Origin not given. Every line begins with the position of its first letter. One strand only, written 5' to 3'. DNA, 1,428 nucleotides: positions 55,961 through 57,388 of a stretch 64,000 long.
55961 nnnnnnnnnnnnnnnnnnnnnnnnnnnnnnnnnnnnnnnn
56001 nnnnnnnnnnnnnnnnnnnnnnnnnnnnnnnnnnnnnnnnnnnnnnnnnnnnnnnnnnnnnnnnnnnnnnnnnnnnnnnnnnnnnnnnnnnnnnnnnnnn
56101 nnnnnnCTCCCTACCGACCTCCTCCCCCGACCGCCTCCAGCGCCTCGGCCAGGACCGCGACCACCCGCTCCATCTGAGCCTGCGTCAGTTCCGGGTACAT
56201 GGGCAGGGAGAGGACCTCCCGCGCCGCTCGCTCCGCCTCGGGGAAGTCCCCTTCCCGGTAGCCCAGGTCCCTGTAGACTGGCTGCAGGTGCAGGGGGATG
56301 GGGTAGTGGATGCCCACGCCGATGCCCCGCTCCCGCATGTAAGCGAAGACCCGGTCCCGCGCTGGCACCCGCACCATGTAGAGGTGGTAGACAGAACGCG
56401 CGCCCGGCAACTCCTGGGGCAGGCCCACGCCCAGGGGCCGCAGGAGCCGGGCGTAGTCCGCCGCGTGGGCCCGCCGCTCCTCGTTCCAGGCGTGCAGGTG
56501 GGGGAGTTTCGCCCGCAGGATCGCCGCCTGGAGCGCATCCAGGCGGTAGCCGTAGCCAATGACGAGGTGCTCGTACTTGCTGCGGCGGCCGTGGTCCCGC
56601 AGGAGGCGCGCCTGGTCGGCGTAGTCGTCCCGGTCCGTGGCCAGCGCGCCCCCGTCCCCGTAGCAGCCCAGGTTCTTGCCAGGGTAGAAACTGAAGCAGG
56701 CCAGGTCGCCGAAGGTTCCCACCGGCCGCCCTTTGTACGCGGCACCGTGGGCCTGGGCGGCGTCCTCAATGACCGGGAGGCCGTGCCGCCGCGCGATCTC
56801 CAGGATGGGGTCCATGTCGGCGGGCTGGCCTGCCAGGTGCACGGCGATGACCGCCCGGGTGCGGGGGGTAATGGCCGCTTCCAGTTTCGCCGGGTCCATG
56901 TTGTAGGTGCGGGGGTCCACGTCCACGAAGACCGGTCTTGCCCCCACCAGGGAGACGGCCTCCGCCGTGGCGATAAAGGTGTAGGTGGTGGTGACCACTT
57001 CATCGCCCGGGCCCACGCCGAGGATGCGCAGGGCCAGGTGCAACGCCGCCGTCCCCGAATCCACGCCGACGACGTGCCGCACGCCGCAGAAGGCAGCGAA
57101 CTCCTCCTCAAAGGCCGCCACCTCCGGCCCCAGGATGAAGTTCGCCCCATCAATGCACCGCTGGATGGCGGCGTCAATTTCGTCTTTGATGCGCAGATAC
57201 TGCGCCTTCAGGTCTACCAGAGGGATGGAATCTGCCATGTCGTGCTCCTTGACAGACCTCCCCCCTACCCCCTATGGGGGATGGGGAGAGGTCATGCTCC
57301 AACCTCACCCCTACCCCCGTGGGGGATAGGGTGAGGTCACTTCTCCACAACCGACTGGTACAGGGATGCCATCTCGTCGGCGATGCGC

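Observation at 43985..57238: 13-kb translationally coupled operon joining a lipid-linked amino-sugar glycosylation module to murA, a SAM hydrolase and two secreted metalloproteases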

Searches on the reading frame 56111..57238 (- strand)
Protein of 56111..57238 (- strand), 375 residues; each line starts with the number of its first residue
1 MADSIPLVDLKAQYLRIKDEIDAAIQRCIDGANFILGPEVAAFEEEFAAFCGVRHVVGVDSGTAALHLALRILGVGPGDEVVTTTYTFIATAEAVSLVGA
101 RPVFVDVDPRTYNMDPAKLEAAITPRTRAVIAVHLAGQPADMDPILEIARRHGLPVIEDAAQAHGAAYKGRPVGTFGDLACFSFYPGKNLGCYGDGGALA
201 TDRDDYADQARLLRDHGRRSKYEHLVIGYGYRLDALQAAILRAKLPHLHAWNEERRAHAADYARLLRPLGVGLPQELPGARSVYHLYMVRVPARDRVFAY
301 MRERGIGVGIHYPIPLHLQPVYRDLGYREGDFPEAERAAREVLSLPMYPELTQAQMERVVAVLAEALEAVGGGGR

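Call 5: search_protein_families(library=pfam, proteins=[window:56111-57238:-], max_evalue=0.01)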
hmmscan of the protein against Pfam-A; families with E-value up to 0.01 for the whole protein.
window:56111-57238:- (375 aa): 5 families
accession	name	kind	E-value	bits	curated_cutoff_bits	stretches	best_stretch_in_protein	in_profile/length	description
PF01041.23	DegT_DnrJ_EryC1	-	4.4e-130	434.5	19.8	1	17-363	3-359/360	DegT/DnrJ/EryC1/StrS aminotransferase family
PF01212.27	Beta_elim_lyase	-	8.4e-11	42.2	27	1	38-171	32-181/288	Beta-eliminating lyase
PF01053.26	Cys_Met_Meta_PP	-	8.1e-08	31.6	27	1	38-166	52-180/381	Cys/Met metabolism PLP-dependent enzyme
PF00155.27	Aminotran_1_2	-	1.5e-07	31.4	19.7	1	23-216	25-247/361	Aminotransferase class I and II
PF00266.25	Aminotran_5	-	2.7e-06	27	21.5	1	40-165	45-181/371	Aminotransferase class-V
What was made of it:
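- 56111..57238 (-): DegT-family PLP sugar aminotransferase (375 aa). Block A gene 1. Pfam 434 bits (call 5).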

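Call 17: search_protein_families(library=ncbifam, proteins=[window:56111-57238:-], max_evalue=0.001)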
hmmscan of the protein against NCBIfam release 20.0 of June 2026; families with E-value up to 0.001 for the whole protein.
window:56111-57238:- (375 aa): 32 families (the best 25 are shown)
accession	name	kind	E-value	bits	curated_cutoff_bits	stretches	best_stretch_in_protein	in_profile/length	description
TIGR03588.1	PseC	equivalog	1.2e-87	294.3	423.5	1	23-366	15-379/380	UDP-4-amino-4,6-dideoxy-N-acetyl-beta-L-altrosamine transaminase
NF008658.2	PRK11658.1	equivalog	4.2e-77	259.3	631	1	20-368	15-378/379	UDP-4-amino-4-deoxy-L-arabinose aminotransferase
NF008687.0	PRK11706.1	equivalog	1e-76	258.1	375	1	48-366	41-373/375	dTDP-4-amino-4,6-dideoxygalactose transaminase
TIGR04181.1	NHT_00031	hypoth_equivalog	3.6e-68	230.1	420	1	20-346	11-357/359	LegC family aminotransferase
TIGR02379.1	ECA_wecE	subfamily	3.9e-64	216.8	434.85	1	54-367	47-375/376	dTDP-4-amino-4,6-dideoxy-D-glucose transaminase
TIGR04427.1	PLP_DesI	equivalog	8.6e-55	186.4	650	1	37-364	51-380/390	dTDP-4-dehydro-6-deoxyglucose aminotransferase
NF011936.0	PRK15407.1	equivalog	7.5e-52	176.5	423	2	19-219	47-253/440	lipopolysaccharide biosynthesis protein RfbH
NF004770.0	PRK06108.1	subfamily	8.1e-14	51.2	422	1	46-160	89-210/396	pyridoxal phosphate-dependent aminotransferase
NF041364.1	GntC_guanitoxin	equivalog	3.8e-10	39.2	415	1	64-160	71-174/356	guanitoxin biosynthesis PLP-dependent (S)-gamma-hydroxy-L-arginine cyclodehydratase GntC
NF004650.0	PRK05994.1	equivalog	5.5e-10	38.6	667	1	35-194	60-215/427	O-acetylhomoserine aminocarboxypropyltransferase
NF005816.0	PRK07682.1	equivalog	7.9e-09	34.6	620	1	62-134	99-171/390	aminotransferase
NF006096.0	PRK08248.1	equivalog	2.2e-08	33.2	726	1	35-183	61-207/431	homocysteine synthase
NF006488.0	PRK08912.1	equivalog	2.7e-08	33.2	498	1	59-164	92-191/387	aminotransferase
TIGR01326.1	OAH_OAS_sulfhy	subfamily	2.8e-08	32.9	495.1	1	37-174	56-191/418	O-acetylhomoserine aminocarboxypropyltransferase/cysteine synthase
NF004621.0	PRK05957.1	equivalog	3e-08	32.8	498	1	67-133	103-167/389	pyridoxal phosphate-dependent aminotransferase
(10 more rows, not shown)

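Call 41: search_solved_structures(query=window:56111-57238:-, max_evalue=1e-20)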
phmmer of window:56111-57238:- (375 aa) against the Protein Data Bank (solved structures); distinct sequences matched with E-value up to 1e-20: 55.
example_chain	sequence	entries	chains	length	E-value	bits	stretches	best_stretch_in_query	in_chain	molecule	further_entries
7b0d_A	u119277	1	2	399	3e-114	385.1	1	3-366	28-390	Glutamine--scyllo-inositol transaminase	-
2oga_A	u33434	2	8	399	2.5e-112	378.8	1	4-369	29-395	Transaminase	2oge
3frk_A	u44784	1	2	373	2.2e-105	355.9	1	11-360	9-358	QdtB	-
3nyu_A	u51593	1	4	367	8.9e-102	344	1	5-364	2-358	Aminotransferase WbpE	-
3nu7_A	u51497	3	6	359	1.2e-101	343.6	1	5-363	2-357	Aminotransferase WbpE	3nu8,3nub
3nys_A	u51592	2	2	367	6.6e-101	341.2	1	5-364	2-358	Aminotransferase WbpE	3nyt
8e75_A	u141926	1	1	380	8.9e-90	304.6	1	6-355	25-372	DegT/DnrJ/EryC1/StrS aminotransferase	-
8e77_A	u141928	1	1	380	8.9e-90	304.6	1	6-355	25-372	DegT/DnrJ/EryC1/StrS aminotransferase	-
7n63_A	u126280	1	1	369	1.1e-85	291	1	7-368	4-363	Putative aminotransferase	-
3uwc_A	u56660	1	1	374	4.4e-81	275.9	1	6-363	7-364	Nucleotide-sugar aminotransferase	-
4qgr_A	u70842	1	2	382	1.3e-77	264.5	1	6-363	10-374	DegT/DnrJ/EryC1/StrS aminotransferase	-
5u1z_A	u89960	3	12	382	1.1e-75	258.2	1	16-363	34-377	Putative aminotransferase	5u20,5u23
3bn1_A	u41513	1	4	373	1.8e-75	257.5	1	26-367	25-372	Perosamine synthetase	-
3dr7_A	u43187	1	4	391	2.1e-75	257.3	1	26-367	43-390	Putative perosamine synthetase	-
3dr4_A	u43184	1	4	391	7.2e-75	255.5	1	26-367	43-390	Putative perosamine synthetase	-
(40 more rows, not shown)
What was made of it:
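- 56111..57238 (-): The closest solved relatives are DesV, QdtB and WbpE at 344-385 bits, against 235 bits for ArnB (call 41).
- On C3- versus C4-sugar aminotransferase: The C4 enzymes Per, ArnB, PglE and PseC score 115-257 bits (call 41).
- Closest known: Arn. Different: DegT is nearer to C3-aminotransferases than to ArnB (call 41).
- Closest known: WbpB/WbpE/WbpD. Same: WbpE is among the top solved relatives of DegT at 344 bits (call 41).
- DegT is closest to C3-aminotransferases (call 41). ArnB is among the DegT hits at 235 bits (call 41). DegT scores far higher against C3-aminotransferases (344-385 bits, call 41).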
